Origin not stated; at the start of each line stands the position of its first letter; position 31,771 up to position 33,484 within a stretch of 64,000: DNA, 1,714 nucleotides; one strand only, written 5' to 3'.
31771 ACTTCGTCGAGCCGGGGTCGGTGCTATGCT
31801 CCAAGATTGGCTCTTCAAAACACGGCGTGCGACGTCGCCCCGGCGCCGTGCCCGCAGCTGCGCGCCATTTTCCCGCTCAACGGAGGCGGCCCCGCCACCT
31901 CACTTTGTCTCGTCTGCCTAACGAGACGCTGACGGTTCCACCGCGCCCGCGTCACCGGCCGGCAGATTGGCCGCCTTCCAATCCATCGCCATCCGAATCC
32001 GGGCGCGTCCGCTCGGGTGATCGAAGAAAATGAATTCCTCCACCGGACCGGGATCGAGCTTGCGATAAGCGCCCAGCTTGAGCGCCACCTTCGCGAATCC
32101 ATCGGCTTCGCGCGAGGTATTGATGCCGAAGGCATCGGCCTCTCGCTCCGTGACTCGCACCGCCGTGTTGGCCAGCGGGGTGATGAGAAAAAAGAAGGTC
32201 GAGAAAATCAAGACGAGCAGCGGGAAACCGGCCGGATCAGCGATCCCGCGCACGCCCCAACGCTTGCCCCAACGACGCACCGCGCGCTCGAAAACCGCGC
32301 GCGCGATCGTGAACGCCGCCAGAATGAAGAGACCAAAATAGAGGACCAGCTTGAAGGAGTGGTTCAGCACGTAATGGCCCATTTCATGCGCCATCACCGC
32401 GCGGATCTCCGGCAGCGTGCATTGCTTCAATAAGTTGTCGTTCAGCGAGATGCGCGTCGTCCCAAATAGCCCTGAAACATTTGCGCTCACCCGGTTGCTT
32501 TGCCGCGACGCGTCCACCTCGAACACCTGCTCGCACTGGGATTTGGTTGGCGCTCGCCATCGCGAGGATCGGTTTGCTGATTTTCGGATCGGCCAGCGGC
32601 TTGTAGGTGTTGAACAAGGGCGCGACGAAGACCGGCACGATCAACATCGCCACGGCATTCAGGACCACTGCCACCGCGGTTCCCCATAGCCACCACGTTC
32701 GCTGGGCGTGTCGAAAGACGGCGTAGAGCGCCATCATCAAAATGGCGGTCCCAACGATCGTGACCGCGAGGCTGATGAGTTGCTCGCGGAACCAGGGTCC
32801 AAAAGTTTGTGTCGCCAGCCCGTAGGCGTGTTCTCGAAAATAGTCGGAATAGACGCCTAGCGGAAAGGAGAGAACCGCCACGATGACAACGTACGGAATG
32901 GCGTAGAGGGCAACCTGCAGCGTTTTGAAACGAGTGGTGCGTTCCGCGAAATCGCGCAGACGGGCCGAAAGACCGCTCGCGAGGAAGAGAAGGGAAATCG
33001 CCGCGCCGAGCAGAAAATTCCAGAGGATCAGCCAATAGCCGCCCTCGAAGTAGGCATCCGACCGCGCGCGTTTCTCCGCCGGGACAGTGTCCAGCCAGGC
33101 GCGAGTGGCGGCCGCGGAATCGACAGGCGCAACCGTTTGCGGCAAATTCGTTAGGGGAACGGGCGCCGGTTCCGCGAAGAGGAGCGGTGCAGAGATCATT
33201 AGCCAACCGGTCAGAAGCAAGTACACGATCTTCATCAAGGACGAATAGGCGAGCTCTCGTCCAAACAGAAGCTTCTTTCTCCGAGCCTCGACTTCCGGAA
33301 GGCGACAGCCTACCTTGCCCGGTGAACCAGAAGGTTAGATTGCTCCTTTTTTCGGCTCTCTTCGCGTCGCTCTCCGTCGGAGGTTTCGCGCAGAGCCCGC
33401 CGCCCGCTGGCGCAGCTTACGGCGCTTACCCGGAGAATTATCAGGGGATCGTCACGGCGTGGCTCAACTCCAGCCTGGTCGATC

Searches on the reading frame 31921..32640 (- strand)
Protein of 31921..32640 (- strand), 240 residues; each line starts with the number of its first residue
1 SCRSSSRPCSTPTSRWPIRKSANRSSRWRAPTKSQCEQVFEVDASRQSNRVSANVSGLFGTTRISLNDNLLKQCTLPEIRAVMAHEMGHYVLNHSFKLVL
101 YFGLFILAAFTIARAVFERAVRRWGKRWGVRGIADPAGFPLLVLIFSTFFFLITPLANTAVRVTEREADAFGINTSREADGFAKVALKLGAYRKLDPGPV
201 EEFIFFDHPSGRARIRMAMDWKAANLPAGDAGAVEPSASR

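Call 31: search_protein_families(library=pfam, proteins=[window:31921-32640:-], max_evalue=0.001)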
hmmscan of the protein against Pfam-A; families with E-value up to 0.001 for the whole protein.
window:31921-32640:- (240 aa): 2 families
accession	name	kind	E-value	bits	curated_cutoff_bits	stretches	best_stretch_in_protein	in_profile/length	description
PF01435.24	Peptidase_M48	-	7.3e-24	85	20.3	1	36-220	22-184/186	Peptidase family M48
PF10263.15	SprT-like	-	0.00021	21.5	25.6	1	59-93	41-75/108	SprT-like family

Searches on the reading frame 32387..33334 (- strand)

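Call 31: search_protein_families(library=pfam, proteins=[window:32387-33334:-], max_evalue=0.001)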
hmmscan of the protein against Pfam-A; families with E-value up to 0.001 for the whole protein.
window:32387-33334:- (316 aa): 1 family
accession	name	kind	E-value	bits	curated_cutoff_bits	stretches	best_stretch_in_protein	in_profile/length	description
PF16491.10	Peptidase_M48_N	-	5.9e-25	88.6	27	1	82-243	17-179/179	CAAX prenyl protease N-terminal, five membrane helices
